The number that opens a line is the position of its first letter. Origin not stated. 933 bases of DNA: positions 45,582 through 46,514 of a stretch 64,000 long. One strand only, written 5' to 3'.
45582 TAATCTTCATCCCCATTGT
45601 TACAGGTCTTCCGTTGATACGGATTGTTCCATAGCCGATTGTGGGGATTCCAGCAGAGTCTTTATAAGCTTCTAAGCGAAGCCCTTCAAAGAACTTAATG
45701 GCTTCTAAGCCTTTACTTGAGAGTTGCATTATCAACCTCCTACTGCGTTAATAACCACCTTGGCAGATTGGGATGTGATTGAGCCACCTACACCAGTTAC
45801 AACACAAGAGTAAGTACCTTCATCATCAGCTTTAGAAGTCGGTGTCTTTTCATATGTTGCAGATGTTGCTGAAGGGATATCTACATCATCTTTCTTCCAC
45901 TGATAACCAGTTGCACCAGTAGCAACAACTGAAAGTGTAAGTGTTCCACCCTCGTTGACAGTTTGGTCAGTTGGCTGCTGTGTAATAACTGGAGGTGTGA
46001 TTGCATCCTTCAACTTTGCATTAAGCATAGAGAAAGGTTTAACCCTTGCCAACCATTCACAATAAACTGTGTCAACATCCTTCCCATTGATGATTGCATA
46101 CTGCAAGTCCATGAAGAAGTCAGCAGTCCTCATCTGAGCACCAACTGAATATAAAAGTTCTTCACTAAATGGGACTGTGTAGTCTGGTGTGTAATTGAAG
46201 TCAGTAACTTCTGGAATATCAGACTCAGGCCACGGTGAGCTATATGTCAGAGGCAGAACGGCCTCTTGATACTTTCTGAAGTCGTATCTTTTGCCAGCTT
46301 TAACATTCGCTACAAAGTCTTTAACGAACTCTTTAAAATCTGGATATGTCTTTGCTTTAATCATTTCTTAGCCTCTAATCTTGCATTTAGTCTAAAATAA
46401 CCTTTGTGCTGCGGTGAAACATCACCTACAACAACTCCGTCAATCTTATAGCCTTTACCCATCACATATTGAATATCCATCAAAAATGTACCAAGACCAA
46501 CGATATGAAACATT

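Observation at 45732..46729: Ig-like-domain protein and its truncated paralog next to the endolysin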

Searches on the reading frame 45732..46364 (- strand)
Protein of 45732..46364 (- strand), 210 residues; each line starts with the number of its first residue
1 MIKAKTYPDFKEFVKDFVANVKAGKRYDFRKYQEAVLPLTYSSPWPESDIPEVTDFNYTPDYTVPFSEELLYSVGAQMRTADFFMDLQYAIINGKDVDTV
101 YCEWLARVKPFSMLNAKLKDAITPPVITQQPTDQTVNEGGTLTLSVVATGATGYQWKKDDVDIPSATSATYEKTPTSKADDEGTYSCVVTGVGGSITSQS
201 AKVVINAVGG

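Call 4: search_protein_families(library=pfam, proteins=[window:45732-46364:-], max_evalue=1)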
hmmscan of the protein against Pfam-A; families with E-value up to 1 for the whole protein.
window:45732-46364:- (210 aa): 9 families
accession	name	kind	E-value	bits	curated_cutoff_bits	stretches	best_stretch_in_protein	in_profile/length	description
PF13927.12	Ig_3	-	1.3e-09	38.8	30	1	124-190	1-77/78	Immunoglobulin domain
PF07679.22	I-set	-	7.6e-07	29.6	23.7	1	125-199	1-85/90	Immunoglobulin I-set domain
PF13895.12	Ig_2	-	1.9e-06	28.4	27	1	125-203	2-77/79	Immunoglobulin domain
PF17957.7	Big_7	-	0.00084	20.4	24.1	1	127-187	5-68/70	Bacterial Ig domain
PF07686.23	V-set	-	0.0057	17.3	26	0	178-197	81-100/109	Immunoglobulin V-set domain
PF09394.16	Inhibitor_I42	-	0.0069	17.1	27.2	1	136-192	2-62/91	Chagasin family peptidase inhibitor I42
PF16681.11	Ig_5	-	0.013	16.4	27.3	1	141-190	9-58/82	Ig-like domain on T-cell surface glycoprotein CD3 epsilon chain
PF16680.11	Ig_4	-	0.02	15.9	30.1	1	152-188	13-48/71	T-cell surface glycoprotein CD3 delta chain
PF00047.31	ig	-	0.058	14.2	21.8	1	134-197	3-78/81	Immunoglobulin domain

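Call 5: search_protein_families(library=phrogs, proteins=[window:45732-46364:-], max_evalue=0.1)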
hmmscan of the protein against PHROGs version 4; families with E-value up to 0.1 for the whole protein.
window:45732-46364:- (210 aa): 14 families
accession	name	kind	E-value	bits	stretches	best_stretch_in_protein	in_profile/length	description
phrog_3995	-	tail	2.2e-120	402.4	2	1-152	1-152/294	tail protein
phrog_4463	-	unknown function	1.3e-16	61.7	1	2-119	1-119/123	-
phrog_4069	-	head and packaging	5.9e-14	53.1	1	128-204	36-114/116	Hoc-like head decoration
phrog_2973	-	head and packaging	4.2e-10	40.5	1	124-205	194-280/310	Hoc-like head decoration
phrog_158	-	tail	9.6e-10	39.4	1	127-207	168-253/376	major tail protein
phrog_20917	-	unknown function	5.7e-08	33.1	1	124-197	118-191/418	-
phrog_853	-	tail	7.5e-08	32.8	1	96-207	138-254/254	major tail protein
phrog_3575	-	tail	4.6e-06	26.8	1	120-205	375-459/461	major tail protein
phrog_9239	-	tail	1.6e-05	24.5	1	144-203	239-383/741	tail tubular protein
phrog_19936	-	unknown function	0.00015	22.3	1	123-188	26-96/224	-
phrog_27200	-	unknown function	0.00016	20.2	1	126-202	1444-1532/1832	-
phrog_1149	-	head and packaging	0.0048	15.6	1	128-190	970-1032/1150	Hoc-like head decoration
phrog_9363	-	unknown function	0.013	15.2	1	120-203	414-496/499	-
phrog_26223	-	unknown function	0.062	12.6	1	135-201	461-524/775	-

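Call 19: search_solved_structures(query=window:45732-46364:-, max_evalue=0.01, show_alignments=2)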
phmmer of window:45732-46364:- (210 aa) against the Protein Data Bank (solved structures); distinct sequences matched with E-value up to 0.01: 30.
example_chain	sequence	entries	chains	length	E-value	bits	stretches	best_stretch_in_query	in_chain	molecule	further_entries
9ncf_S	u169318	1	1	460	2.2e-186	618.4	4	1-207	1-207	Immunoglobulin-like domain protein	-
9c2d_S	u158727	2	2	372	1.9e-152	507.6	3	1-207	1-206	Tail protein | Putative tail protein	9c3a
6iaa_A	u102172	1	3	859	4.1e-12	49.3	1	120-203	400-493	Roundabout homolog 2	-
8zvi_a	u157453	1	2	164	4.3e-10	42.7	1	131-192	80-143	Decoration protein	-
5lxk_A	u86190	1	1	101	1.2e-09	41.3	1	133-192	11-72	Decoration protein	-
5k6w_A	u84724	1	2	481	6.2e-09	39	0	119-206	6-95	Protein sidekick-1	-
5xwx_A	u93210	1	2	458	4.6e-07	32.8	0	107-206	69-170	Protein sidekick-1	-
1cs6_A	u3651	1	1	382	1.6e-06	31.1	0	135-202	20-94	AXONIN-1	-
3k0w_A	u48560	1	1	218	2.4e-06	30.5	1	127-207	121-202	Mucosa-associated lymphoid tissue lymphoma translocation protein 1, isoform 2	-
5k6u_A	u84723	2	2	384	2.7e-06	30.4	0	119-206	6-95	Protein sidekick-1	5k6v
2eo9_A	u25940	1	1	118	7.7e-06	28.9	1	123-198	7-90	Roundabout homolog 1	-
5o5i_A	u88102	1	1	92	1e-05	28.5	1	124-200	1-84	Roundabout homolog 1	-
4u7m_A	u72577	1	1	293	4.4e-05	26.4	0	125-205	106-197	Leucine-rich repeats and immunoglobulin-like domains protein 1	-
3bfo_A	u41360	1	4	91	4.7e-05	26.3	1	128-207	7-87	Mucosa-associated lymphoid tissue lymphoma translocation protein 1 (Isoform 2)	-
5noi_A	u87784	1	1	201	5.8e-05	26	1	119-202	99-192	Roundabout homolog 2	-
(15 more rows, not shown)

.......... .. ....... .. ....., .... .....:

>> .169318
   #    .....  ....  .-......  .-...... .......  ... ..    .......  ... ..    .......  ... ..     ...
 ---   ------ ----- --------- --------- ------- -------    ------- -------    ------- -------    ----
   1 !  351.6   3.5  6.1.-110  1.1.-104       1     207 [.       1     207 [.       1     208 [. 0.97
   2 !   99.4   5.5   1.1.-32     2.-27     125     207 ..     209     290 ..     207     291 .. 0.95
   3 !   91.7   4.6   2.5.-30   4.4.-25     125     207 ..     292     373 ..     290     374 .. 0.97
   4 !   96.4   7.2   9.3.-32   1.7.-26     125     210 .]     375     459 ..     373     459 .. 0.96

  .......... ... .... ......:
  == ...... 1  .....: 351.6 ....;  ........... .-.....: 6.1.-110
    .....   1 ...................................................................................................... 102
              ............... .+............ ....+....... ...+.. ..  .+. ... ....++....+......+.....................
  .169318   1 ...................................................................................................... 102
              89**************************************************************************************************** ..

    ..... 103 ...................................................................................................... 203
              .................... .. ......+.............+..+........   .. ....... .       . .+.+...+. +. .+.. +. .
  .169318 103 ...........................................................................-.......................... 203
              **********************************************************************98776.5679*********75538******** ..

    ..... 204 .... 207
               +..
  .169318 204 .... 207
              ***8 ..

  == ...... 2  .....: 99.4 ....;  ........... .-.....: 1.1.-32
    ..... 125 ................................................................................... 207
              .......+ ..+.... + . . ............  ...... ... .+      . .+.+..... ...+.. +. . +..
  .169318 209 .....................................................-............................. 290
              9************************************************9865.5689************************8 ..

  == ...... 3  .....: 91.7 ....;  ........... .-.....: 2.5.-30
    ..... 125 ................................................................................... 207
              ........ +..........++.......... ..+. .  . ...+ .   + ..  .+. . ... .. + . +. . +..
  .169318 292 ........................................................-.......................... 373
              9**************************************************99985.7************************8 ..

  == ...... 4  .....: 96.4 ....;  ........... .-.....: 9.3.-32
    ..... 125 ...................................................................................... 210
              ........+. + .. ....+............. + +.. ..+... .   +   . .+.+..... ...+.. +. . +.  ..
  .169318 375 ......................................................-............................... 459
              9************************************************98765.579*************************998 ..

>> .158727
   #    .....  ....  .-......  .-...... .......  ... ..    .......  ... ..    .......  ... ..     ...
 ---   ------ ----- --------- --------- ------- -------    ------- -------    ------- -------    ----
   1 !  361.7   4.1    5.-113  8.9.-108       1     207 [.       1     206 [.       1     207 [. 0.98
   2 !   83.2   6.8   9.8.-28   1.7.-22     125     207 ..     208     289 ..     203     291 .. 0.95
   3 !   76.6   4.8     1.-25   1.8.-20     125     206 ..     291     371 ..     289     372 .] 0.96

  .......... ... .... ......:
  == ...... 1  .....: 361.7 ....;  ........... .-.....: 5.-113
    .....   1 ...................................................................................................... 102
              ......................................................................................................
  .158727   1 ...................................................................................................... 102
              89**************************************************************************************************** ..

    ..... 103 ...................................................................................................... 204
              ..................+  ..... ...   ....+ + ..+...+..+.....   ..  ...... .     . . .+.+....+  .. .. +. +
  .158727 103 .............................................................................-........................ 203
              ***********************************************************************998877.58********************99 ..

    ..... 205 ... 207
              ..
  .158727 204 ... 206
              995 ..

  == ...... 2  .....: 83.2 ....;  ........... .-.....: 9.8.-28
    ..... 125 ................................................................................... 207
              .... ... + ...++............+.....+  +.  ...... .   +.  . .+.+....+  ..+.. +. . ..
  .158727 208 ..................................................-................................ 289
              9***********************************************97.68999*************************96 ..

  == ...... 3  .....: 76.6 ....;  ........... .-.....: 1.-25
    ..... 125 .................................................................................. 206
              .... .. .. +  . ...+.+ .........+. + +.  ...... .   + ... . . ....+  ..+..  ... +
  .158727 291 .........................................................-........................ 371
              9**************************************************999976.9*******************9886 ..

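Call 26: search_dna_similar(query=window:45732-46364:-, collection=phages, mode=protein, max_rows=40, rows=best, max_evalue=1e-20)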
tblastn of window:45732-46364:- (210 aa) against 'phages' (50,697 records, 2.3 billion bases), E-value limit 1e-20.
Records with a match: 253; places in all: 441; records where one place covers at least 80% of the query: 251.
Best place of each record, by identity: 95-99% 2; 80-90% 39; 60-80% 211; <60% 1.
By first word of the organism name: Escherichia 120; Salmonella 73; Shigella 22; Felixounavirus 14; Citrobacter 11; Enterobacteria 9; Phage 3; Staphylococcus 1.
By host as written in the record: Escherichia coli 34; - 29; Escherichia coli K-12 MG1655 20; Escherichia coli O157:H7 11; Shigella flexneri 10; Citrobacter freundii 8; Salmonella enterica 7; Salmonella sp. 6; and 71 more.
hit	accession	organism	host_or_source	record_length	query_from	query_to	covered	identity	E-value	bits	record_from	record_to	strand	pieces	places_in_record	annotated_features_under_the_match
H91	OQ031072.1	Shigella phage SFPB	Shigella flexneri KCTC 22192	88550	1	210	100%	97.1%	1e-133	418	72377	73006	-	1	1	tail protein | hypothetical protein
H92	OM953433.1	Shigella phage Henu11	Shigella dysenteriae CMCC(B)51105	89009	1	210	100%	96.7%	1e-132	416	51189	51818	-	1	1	hypothetical protein (x2)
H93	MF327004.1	Shigella phage Sf17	Shigella boydii; Shigella flexneri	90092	1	210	100%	88.3%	4e-115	524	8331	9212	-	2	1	putative tail protein | hypothetical protein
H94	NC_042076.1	Shigella phage Sf17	Shigella boydii; Shigella flexneri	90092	1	210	100%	88.3%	4e-115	524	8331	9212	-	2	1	tail protein | hypothetical protein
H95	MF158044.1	Shigella phage Sf18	Shigella flexneri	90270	1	210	100%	88.3%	4e-115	524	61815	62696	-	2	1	hypothetical protein (x2)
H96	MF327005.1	Shigella phage Sf19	Shigella flexneri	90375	1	210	100%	88.3%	4e-115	524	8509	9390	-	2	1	tail protein | hypothetical protein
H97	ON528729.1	Shigella phage ESh19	Shigella sp.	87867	1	208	99%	86.3%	3e-115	366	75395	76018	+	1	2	hypothetical protein (x2)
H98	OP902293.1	Citrobacter phage BSwM KMM4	Citrobacter sp. TSA-1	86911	1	208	99%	86.3%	4e-115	365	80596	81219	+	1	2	hypothetical protein (x2)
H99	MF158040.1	Shigella phage Sf13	Shigella flexneri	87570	1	208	99%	86.3%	4e-115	365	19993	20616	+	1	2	tail protein | hypothetical protein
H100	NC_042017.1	Shigella phage Sf13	Shigella flexneri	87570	1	208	99%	86.3%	4e-115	365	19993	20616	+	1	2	tail protein | hypothetical protein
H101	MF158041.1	Shigella phage Sf15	Shigella flexneri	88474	1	208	99%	86.3%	4e-115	365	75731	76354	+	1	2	tail fiber protein | hypothetical protein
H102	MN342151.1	Escherichia phage vB_EcoM_3HA14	Escherichia coli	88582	1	208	99%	86.3%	4e-115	365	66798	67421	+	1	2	tail protein | hypothetical protein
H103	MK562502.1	Shigella phage KPS64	Shigella flexneri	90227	1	208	99%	86.3%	4e-115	365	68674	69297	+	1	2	putative capsid decoration protein | hypothetical protein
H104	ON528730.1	Shigella phage ESh20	Shigella sp.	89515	1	208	99%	85.8%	1e-114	364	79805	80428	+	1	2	hypothetical protein (x2)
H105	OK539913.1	Citrobacter phage vB_CbrM_HP1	Citrobacter braakii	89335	1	209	100%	82.7%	6e-108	495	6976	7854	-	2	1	tail protein (x2)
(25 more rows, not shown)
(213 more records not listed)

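Call 43: get_annotated_region(hit=H91, flank=1200)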
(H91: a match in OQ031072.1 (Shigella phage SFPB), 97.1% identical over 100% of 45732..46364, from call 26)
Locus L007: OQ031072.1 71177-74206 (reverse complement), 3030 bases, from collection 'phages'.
description: Shigella phage SFPB, complete genome.
organism: Shigella phage SFPB (NCBI taxid 3017292)
taxonomy: Viruses; Duplodnaviria; Heunggongvirae; Uroviricota; Caudoviricetes; Ounavirinae; Mooglevirus
host: Shigella flexneri KCTC 22192; source: sewage; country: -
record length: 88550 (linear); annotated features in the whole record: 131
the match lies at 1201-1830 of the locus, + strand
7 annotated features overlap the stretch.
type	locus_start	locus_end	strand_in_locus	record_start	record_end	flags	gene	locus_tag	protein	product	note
CDS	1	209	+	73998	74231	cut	-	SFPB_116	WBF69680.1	hypothetical protein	-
CDS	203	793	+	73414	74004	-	-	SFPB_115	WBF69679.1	hypothetical protein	-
CDS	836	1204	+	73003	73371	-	-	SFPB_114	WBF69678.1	hypothetical protein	-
CDS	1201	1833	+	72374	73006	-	-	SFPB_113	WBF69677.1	tail protein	-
CDS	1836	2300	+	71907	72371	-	-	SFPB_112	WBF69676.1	lysin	-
CDS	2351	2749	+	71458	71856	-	-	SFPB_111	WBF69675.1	hypothetical protein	-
CDS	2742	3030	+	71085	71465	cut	-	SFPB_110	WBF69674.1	hypothetical protein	-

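Call 44: get_annotated_region(hit=H92, flank=1200)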
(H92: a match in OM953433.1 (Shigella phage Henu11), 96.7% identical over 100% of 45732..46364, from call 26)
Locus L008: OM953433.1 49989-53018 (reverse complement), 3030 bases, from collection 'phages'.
description: Shigella phage Henu11, complete genome.
organism: Shigella phage Henu11 (NCBI taxid 2930391)
taxonomy: Viruses; Duplodnaviria; Heunggongvirae; Uroviricota; Caudoviricetes; Ounavirinae; Mooglevirus
host: Shigella dysenteriae CMCC(B)51105; source: soil; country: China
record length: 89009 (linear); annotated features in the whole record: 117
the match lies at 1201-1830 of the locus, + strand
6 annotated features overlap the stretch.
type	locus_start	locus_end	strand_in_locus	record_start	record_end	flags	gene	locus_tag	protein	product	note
CDS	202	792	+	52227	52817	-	-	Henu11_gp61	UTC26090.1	hypothetical protein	Gp61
CDS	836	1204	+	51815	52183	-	-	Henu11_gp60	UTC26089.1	hypothetical protein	Gp60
CDS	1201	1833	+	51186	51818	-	-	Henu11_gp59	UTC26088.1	hypothetical protein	Gp59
CDS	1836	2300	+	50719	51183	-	-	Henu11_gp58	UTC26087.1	lysin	Gp58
CDS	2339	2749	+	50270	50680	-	-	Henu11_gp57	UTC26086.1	hypothetical protein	Gp57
CDS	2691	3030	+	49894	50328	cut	-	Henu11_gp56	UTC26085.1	hypothetical protein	Gp56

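Call 63: find_homologous_proteins(query=window:45732-46364:-, max_evalue=1e-10)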
Query window:45732-46364:- (210 aa): 129 proteins with E <= 1e-10 among 296 candidates; the best 120 are listed.
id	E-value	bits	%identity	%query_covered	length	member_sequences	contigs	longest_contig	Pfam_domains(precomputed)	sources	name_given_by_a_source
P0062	8.6e-149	510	80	99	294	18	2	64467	PF07679.23,PF13895.13,PF07686.24,PF13927.13,PF16681.12,PF09394.17,PF00047.32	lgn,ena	-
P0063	1.2e-148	510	81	99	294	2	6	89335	PF07679.23,PF13895.13,PF13927.13,PF09394.17,PF00047.32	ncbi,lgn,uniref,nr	ncbi:tail protein [Citrobacter phage vB_CbrM_HP1]|uniref:Tail protein n=1 Tax=Citrobacter phage vB_C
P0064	4.1e-147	505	80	99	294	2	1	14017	PF07679.23,PF13895.13,PF13927.13,PF16681.12,PF09394.17,PF00047.32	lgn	-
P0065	7.2e-147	504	80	99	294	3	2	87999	PF07679.23,PF13895.13,PF07686.24,PF16680.12,PF13927.13,PF16681.12,PF09394.17,PF00047.32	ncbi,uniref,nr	ncbi:tail protein [Citrobacter phage Moogle]|uniref:Ig-like domain-containing protein n=2 Tax=Moogle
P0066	6.2e-137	472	81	99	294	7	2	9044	PF07679.23,PF13895.13,PF07686.24,PF16680.12,PF13927.13,PF16681.12,PF00047.32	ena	-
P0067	4.5e-135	466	81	99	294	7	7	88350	PF07679.23,PF13895.13,PF07686.24,PF13927.13,PF00047.32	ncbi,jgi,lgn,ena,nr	ncbi:hypothetical protein [Shigella phage ESh22]|jgi:hypothetical protein|nr:hypothetical protein [S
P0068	4.6e-134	462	79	99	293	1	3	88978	PF07679.23,PF13895.13,PF07686.24,PF13927.13,PF09394.17,PF00047.32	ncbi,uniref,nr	ncbi:tail protein [Escherichia phage REP7]|uniref:Tail protein n=1 Tax=Escherichia phage REP5 TaxID=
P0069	1.1e-133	461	79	99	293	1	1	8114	PF07679.23,PF13895.13,PF07686.24,PF13927.13,PF09394.17,PF00047.32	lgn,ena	-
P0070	2.2e-133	460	77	99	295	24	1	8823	PF07679.23,PF13895.13,PF16680.12,PF13927.13,PF16681.12,PF09394.17,PF00047.32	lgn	-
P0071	4.6e-133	459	81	99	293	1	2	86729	PF07679.23,PF13895.13,PF07686.24,PF13927.13,PF09394.17,PF00047.32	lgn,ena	-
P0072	4.6e-133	459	80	99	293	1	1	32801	PF07679.23,PF13895.13,PF07686.24,PF13927.13,PF00047.32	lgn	-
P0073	6.4e-133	459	80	99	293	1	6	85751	PF07679.23,PF13895.13,PF07686.24,PF16680.12,PF13927.13,PF00047.32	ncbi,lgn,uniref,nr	ncbi:tail protein [Escherichia phage REP10]|uniref:Tail protein n=1 Tax=Escherichia phage REP8 TaxID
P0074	8.0e-133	458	80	99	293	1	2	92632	PF07679.23,PF13895.13,PF07686.24,PF13927.13,PF09394.17,PF00047.32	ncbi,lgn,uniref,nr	ncbi:immunoglobulin I-set domain protein [Escherichia typing phage 1]|uniref:Immunoglobulin I-set do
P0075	1.5e-132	457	80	99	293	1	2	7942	PF07679.23,PF13895.13,PF07686.24,PF13927.13,PF09394.17,PF00047.32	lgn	-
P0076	2.9e-132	456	79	99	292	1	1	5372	PF07679.23,PF13895.13,PF07686.24,PF13927.13,PF09394.17,PF00047.32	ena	-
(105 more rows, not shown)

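Call 77: predict_structure(alignment_id=A6)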
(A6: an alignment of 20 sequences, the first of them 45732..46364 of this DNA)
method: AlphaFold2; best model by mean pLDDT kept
length: 210 residues; sequences in the alignment: 20
mean_pLDDT: 65.2   pTM: 0.49
mean pLDDT of the five models: 65.2, 63.9, 61.2, 58.7, 36.2
residues with pLDDT >= 90: 75; 70-90: 9; 50-70: 52; < 50: 74
segments of 3 or more residues with pLDDT < 50: 1-6, 33-82, 108-119
pLDDT, mean of each block of 10 residues (from residue 1): 42 58 53 46 35 29 32 38 51 56 51 47 83 96 96 96 96 94 97 88 85
secondary structure, 60 per line:
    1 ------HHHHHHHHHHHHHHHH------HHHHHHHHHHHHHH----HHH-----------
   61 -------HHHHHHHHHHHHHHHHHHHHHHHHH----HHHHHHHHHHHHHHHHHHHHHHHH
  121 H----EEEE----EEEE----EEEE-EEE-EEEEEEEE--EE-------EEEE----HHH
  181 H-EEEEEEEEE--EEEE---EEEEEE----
elements in order: H7-22 H29-42 H68-92 H97-121 E126-129 E134-137 E142-145 E147-149 E151-158 E170-173 H178-181 E183-191 E194-197 E201-206

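Call 83: search_protein_families(library=ncbifam, proteins=[window:45732-46364:-], max_evalue=0.1)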
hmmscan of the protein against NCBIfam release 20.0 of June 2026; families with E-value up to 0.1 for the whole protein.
window:45732-46364:- (210 aa): 0 families
